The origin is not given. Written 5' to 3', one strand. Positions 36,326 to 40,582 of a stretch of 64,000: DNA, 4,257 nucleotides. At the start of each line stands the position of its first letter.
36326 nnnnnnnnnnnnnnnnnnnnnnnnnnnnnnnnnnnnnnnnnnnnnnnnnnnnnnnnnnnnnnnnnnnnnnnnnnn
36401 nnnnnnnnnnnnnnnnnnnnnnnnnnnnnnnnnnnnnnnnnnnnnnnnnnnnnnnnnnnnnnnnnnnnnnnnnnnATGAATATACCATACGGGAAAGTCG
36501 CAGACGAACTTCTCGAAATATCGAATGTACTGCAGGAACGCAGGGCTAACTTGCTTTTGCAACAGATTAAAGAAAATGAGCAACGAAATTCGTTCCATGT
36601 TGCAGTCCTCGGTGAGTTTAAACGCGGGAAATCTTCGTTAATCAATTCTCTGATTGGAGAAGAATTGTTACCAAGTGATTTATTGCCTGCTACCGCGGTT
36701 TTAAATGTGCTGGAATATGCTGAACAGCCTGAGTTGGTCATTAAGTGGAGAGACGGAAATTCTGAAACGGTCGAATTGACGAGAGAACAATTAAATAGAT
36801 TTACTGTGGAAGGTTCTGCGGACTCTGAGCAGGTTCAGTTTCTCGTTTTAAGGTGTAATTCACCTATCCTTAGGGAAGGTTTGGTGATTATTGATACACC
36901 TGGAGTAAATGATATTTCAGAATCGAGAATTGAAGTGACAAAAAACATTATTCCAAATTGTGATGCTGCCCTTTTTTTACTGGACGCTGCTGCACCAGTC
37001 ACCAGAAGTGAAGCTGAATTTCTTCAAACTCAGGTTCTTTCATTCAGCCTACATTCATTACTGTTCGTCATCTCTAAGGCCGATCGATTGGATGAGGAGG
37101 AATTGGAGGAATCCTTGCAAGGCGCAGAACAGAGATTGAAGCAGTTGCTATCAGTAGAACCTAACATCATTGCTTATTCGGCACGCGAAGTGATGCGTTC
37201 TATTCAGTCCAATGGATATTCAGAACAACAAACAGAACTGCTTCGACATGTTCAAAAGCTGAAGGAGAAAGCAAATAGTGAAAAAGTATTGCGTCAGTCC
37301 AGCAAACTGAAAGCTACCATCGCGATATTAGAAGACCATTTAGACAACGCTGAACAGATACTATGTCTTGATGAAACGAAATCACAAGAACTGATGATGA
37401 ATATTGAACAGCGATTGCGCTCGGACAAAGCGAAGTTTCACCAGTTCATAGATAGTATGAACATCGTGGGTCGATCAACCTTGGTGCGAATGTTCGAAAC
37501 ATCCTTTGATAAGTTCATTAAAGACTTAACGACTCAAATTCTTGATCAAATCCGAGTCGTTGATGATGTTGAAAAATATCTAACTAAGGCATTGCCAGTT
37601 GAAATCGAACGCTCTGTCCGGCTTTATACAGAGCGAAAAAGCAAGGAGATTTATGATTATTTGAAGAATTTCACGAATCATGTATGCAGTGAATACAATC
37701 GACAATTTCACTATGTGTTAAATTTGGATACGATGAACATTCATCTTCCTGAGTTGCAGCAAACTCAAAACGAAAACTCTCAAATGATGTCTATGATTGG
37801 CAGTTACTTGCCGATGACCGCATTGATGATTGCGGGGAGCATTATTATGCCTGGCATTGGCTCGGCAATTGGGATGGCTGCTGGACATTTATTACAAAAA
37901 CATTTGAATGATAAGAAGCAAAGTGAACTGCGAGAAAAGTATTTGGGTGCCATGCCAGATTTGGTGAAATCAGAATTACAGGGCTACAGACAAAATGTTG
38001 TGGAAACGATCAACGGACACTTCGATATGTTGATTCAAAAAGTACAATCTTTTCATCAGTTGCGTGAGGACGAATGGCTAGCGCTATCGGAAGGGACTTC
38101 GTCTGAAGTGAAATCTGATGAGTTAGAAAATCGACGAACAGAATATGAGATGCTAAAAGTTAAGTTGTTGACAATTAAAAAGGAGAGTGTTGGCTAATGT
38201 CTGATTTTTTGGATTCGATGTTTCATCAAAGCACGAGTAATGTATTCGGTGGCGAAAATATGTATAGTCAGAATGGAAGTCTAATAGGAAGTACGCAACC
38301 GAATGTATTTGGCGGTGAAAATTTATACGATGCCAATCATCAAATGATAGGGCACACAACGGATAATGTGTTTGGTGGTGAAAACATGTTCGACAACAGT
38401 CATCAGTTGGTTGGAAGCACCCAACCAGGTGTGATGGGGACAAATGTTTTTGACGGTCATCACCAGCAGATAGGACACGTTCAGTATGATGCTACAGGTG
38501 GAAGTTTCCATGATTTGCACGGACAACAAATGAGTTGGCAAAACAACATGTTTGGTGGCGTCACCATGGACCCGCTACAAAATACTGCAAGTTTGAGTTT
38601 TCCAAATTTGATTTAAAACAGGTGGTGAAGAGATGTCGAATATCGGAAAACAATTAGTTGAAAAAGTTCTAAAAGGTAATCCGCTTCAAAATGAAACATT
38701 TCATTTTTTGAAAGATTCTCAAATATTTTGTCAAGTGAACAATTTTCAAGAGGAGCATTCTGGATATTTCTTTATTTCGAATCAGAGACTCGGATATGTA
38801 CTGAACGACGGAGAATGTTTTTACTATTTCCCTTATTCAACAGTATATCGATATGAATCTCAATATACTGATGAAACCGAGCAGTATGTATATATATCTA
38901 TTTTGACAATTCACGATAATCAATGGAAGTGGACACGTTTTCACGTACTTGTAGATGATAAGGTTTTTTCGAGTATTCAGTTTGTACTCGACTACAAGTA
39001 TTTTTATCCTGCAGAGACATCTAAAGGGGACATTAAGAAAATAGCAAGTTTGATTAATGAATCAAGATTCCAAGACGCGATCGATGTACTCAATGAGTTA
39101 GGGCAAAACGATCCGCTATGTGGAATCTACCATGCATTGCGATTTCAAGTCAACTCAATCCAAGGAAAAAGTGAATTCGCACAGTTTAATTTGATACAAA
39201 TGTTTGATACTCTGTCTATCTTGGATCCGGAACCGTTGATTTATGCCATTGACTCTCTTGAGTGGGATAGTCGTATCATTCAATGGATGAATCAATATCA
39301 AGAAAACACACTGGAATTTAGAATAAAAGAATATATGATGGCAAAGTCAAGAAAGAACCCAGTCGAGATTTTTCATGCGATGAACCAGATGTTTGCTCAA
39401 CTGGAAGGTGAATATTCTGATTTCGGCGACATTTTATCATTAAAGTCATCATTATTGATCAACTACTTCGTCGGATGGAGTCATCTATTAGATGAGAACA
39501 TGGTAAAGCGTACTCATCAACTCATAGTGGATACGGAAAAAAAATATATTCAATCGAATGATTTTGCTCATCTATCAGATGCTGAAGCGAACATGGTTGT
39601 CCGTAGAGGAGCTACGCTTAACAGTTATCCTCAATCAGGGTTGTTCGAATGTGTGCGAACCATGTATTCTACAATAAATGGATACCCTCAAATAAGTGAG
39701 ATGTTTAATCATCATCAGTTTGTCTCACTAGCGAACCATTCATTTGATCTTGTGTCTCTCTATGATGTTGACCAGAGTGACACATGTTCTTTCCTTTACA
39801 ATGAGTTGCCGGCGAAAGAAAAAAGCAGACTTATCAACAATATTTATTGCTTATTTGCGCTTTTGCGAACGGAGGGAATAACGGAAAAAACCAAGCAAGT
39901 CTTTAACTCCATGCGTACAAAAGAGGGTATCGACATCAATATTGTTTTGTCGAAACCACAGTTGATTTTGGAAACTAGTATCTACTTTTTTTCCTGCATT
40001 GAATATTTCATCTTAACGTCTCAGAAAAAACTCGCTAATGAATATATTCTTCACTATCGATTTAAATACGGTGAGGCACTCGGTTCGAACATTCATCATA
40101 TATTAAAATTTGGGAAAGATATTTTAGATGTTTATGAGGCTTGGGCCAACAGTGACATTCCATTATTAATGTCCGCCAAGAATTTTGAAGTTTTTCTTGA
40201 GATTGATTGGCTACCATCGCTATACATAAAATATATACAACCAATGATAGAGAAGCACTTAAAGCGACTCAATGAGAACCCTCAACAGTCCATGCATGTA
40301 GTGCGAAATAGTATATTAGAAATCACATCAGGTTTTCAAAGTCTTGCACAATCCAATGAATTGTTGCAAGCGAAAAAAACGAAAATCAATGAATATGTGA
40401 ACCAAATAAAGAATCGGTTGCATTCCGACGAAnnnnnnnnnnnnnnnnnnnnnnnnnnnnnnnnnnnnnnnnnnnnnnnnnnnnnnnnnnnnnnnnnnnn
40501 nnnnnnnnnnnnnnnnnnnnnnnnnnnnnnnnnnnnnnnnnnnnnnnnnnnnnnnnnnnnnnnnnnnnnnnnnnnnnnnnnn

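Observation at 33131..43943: Three tandem dynamin-like GTPases (Eleos/LeoABC-like) embedded in a larger operon with unrecognised partners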

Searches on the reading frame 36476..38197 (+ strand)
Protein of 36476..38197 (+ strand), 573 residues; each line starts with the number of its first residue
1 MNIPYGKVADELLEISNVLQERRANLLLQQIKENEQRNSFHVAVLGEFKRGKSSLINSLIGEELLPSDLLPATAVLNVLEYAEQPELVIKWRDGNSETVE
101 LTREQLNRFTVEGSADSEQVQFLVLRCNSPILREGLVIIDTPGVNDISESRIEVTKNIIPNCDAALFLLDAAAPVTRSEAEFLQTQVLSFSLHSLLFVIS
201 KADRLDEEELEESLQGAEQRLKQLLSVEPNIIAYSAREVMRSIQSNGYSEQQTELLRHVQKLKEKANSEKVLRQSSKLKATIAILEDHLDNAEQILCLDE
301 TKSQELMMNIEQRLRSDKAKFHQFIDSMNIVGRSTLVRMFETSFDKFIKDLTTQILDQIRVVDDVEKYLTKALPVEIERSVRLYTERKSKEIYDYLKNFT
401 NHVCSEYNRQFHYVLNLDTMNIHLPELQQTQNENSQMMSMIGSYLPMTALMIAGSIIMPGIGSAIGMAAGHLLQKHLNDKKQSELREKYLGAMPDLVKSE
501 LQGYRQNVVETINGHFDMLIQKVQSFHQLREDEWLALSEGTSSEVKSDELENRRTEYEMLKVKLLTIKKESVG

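Call 5: search_protein_families(library=pfam, proteins=[window:36476-38197:+], max_evalue=0.01)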
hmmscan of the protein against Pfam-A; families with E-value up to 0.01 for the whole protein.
window:36476-38197:+ (573 aa): 6 families
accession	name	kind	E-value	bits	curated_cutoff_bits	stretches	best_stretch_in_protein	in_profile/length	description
PF00350.29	Dynamin_N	-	7.3e-28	98.1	27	1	42-201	1-167/168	Dynamin family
PF04548.22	AIG1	-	6.3e-10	39.2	27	1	135-273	50-195/212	AIG1 family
PF01926.29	MMR_HSR1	-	2.1e-08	34.7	21.9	1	41-185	1-99/113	50S ribosome-binding GTPase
PF00009.33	GTP_EFTU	-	3.5e-08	33.7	26.5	1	135-280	70-173/188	Elongation factor Tu GTP binding domain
PF02263.25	GBP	-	5e-05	23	21.1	1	28-153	11-93/264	Guanylate-binding protein, N-terminal domain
PF03193.22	RsgA_GTPase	-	0.0035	17.6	30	0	41-63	108-130/174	RsgA GTPase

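Call 6: search_protein_families(library=padloc, proteins=[window:36476-38197:+], max_evalue=0.01)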
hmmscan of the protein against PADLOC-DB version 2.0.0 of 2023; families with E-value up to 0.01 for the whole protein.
window:36476-38197:+ (573 aa): 5 families
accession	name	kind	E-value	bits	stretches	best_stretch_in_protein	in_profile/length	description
PDLC03839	LeoA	-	1.3e-22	78.6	2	134-560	103-550/559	-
PDLC03841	LeoBC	-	6.7e-15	53.2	1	20-524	57-554/601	-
PDLC04094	SIR2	-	0.00035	17.9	1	236-348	53-161/399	-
PDLC04093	SIR2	-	0.0043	14.1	1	239-348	55-163/395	-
PDLC04140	mad8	-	0.0058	14.2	0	28-267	17-150/314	mads_8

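Call 24: search_solved_structures(query=window:36476-38194:+, max_evalue=0.001)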
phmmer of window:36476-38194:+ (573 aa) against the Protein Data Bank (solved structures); distinct sequences matched with E-value up to 0.001: 15.
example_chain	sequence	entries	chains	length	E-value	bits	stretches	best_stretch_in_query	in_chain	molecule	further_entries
2j68_A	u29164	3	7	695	2.3e-27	99.2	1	32-238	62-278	BACTERIAL DYNAMIN-LIKE PROTEIN | DYNAMIN FAMILY PROTEIN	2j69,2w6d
5owv_C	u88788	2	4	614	1.2e-14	57.2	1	38-333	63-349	GTP-binding protein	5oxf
5owv_A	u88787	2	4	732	1.5e-14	56.9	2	110-232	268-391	GTP-binding protein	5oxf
6j72_A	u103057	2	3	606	6.2e-13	51.6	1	35-188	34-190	Isoniazid inducible gene protein IniA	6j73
9kff_A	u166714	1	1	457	5.3e-07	32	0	30-82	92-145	Mitofusin FZO1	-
9kfe_A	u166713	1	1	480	5.5e-07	32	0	31-82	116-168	Mitofusin FZO1,Mitofusin FZO1,Fzo1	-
9kfd_A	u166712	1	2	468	6.1e-07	31.8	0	31-82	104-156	Mitofusin FZO1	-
5goe_A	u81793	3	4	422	6.8e-07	31.7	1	31-356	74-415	Mitofusin-1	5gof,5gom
5yew_A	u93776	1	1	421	1.1e-05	27.7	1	31-301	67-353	Mitofusin-1,Mitofusin-1 fusion protein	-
5gnt_A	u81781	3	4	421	1.2e-05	27.5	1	31-301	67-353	Mitofusin-1 | Mitofusin-1,Mitofusin-1 fusion protein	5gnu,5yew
5go4_A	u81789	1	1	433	1.7e-05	27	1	31-300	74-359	Mitofusin-1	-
5gnr_A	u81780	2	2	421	8.2e-05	24.8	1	31-301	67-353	Mitofusin-1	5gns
6jfk_A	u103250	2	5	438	0.00031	22.9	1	30-191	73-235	Mitofusin-2,cDNA FLJ57997, highly similar to Transmembrane GTPase MFN2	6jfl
9em9_A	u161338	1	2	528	0.00042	22.4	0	115-199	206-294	Slr0869 protein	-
6jfm_A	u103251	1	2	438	0.00043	22.4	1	30-191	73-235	Mitofusin-2,Mitofusin-2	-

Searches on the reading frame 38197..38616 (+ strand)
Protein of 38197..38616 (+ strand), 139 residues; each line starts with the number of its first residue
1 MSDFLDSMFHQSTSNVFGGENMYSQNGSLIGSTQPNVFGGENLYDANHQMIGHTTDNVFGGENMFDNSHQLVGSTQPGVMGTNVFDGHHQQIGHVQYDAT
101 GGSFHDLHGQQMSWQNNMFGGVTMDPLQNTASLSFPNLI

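Call 5: search_protein_families(library=pfam, proteins=[window:38197-38616:+], max_evalue=0.01)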
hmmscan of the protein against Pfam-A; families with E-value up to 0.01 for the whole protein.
window:38197-38616:+ (139 aa): 1 family
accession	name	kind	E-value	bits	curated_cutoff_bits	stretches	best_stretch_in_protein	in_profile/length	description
PF21785.3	Bflower_2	-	4.4e-07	30.2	38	1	12-113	10-94/112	5-fold beta-flower protein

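Call 6: search_protein_families(library=padloc, proteins=[window:38197-38616:+], max_evalue=0.01)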
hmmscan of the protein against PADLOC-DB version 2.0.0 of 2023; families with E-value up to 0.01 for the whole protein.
window:38197-38616:+ (139 aa): 0 families

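Call 55: predict_structure(protein=window:38197-38613:+)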
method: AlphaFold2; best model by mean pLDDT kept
length: 139 residues; sequences in the alignment: 1
mean_pLDDT: 48.3   pTM: 0.33
mean pLDDT of the five models: 48.3, 42.9, 41.5, 38.6, 34.6
residues with pLDDT >= 90: 0; 70-90: 3; 50-70: 61; < 50: 75
segments of 3 or more residues with pLDDT < 50: 1-18, 31-38, 60-64, 73-77, 111-139
pLDDT, mean of each block of 10 residues (from residue 1): 39 44 54 47 58 53 55 50 61 60 58 39 28 27
secondary structure, 60 per line:
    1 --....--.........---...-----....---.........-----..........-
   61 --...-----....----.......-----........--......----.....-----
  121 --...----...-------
elements in order: H3-6 E9-17 E21-23 E29-32 E36-44 E50-59 E63-65 E71-74 E79-85 E91-98 E101-106 E111-115 E123-125 E130-132

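Call 56: search_protein_families(library=pfam, alignment_id=A2, max_evalue=0.01)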
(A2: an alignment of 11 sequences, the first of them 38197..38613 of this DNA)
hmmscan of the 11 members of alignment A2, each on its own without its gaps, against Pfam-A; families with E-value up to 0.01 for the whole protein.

A. member 1, window:38197-38613:+ (139 aa): 1 family
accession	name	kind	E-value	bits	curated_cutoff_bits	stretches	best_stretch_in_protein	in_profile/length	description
PF21785.3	Bflower_2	-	4.4e-07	30.2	38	1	12-113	10-94/112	5-fold beta-flower protein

B. families by the number of members that match (of 11 scanned): 1 family
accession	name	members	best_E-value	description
PF21785.3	Bflower_2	3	4.4e-07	5-fold beta-flower protein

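Call 67: search_protein_families(library=ncbifam, proteins=[window:38197-38616:+], max_evalue=0.001)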
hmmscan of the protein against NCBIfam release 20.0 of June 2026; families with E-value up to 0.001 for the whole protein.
window:38197-38616:+ (139 aa): 0 families

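Call 71: search_protein_families(library=phrogs, proteins=[window:38197-38616:+], max_evalue=0.01)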
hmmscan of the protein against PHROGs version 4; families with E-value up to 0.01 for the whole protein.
window:38197-38616:+ (139 aa): 0 families

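Call 85: search_solved_structures(query=A2, max_evalue=1)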
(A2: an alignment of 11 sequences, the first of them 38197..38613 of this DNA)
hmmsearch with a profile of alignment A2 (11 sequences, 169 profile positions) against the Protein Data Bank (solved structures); distinct sequences matched with E-value up to 1: 0.

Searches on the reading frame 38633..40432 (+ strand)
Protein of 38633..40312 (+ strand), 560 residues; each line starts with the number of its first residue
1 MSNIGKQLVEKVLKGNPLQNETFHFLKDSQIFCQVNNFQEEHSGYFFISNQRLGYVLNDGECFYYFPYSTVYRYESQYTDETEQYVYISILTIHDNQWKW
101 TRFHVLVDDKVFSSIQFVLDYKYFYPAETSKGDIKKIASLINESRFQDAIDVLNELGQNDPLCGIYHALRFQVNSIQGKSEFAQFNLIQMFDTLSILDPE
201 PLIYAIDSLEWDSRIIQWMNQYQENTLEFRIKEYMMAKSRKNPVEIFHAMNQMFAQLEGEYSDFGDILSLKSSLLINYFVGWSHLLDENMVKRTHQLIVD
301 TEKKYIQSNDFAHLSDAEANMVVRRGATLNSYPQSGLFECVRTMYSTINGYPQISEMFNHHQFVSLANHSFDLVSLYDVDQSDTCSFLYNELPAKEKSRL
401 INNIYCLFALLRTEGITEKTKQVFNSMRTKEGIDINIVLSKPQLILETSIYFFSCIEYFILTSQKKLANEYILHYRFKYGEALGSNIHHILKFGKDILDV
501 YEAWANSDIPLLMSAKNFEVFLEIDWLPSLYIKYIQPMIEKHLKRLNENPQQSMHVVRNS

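Call 40: search_protein_families(library=pfam, alignment_id=A3, max_evalue=1)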
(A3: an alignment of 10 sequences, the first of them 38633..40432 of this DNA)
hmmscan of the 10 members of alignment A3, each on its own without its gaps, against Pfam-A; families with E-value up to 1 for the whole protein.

A. member 1, window:38633-40432:+ (600 aa): 2 families
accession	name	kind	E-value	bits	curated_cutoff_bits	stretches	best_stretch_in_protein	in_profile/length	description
PF11593.13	Med3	-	0.009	15.8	29.3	1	532-596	47-112/398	Mediator complex subunit 3 fungal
PF16740.10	SKA2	-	0.17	12.1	30.1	0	224-274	22-71/110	Spindle and kinetochore-associated protein 2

B. families by the number of members that match (of 10 scanned): 22 families
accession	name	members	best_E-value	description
PF14559.12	TPR_19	4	3.3e-06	Tetratricopeptide repeat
PF13432.12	TPR_16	2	0.00097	Tetratricopeptide repeat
PF14470.12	bPH_3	2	0.023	Bacterial PH domain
PF03704.23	BTAD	1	0.00035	Bacterial transcriptional activator domain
PF08623.16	TIP120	1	0.00067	TATA-binding protein interacting (TIP20)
PF07191.17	Zn_ribbon_6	1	0.0017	Double zinc ribbon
PF10158.14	LOH1CR12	1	0.0068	Tumour suppressor protein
PF10363.15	RTP1_C1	1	0.0083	Required for nuclear transport of RNA pol II C-terminus 1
PF11593.13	Med3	1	0.009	Mediator complex subunit 3 fungal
PF01014.23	Uricase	1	0.029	Uricase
PF12773.13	DZR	1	0.056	Double zinc ribbon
PF17940.6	TetR_C_31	1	0.075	Tetracyclin repressor-like, C-terminal domain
PF01535.26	PPR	1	0.082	PPR repeat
PF22568.1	Tet_C_40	1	0.11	Tetracyclin repressor-like, C-terminal domain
PF13428.12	TPR_14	1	0.12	Tetratricopeptide repeat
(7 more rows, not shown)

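Call 41: search_solved_structures(query=A3, max_evalue=1)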
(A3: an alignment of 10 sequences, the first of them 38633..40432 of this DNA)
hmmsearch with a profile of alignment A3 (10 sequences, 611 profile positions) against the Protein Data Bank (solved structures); distinct sequences matched with E-value up to 1: 93 (the best 60 are shown).
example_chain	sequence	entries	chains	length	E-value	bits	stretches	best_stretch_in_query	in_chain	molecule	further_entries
6omy_A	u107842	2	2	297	0.039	15.9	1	35-99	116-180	Tyrosine-protein phosphatase non-receptor type 1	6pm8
3qkp_A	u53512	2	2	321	0.044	15.7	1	35-99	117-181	Tyrosine-protein phosphatase non-receptor type 1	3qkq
2fjm_A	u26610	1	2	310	0.046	15.6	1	34-96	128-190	Tyrosine-protein phosphatase, non-receptor type 1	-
6xee_A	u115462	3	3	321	0.061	15.3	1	35-99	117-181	Tyrosine-protein phosphatase non-receptor type 1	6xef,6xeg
7mou_A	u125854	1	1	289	0.067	15.1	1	35-96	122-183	Tyrosine-protein phosphatase non-receptor type 1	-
8du7_A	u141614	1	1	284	0.068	15.1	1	35-96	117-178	Tyrosine-protein phosphatase non-receptor type 1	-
7key_A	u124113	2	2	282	0.068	15.1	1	35-96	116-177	Tyrosine-protein phosphatase non-receptor type 1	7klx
6olq_A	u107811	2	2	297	0.069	15.1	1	35-97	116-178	Tyrosine-protein phosphatase non-receptor type 1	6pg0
7mn9_A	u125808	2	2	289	0.07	15.1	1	35-96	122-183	Tyrosine-protein phosphatase non-receptor type 1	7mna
3cwe_A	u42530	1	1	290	0.071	15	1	35-96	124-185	Tyrosine-protein phosphatase non-receptor type 1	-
5ka0_A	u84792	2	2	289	0.071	15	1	35-96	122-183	Tyrosine-protein phosphatase non-receptor type 1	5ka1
4uqx_A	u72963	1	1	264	0.071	15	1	147-192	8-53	HSIE1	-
4uqy_A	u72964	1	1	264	0.072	15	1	147-192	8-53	HSIE1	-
1lqf_A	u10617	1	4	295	0.072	15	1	35-96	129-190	protein-tyrosine phosphatase, non-receptor type 1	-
7s4f_A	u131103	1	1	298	0.073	15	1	35-96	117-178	Tyrosine-protein phosphatase non-receptor type 1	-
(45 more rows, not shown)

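Call 71: search_protein_families(library=phrogs, proteins=[window:38633-40312:+], max_evalue=0.01)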
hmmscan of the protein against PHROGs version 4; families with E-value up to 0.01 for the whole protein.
window:38633-40312:+ (560 aa): 0 families
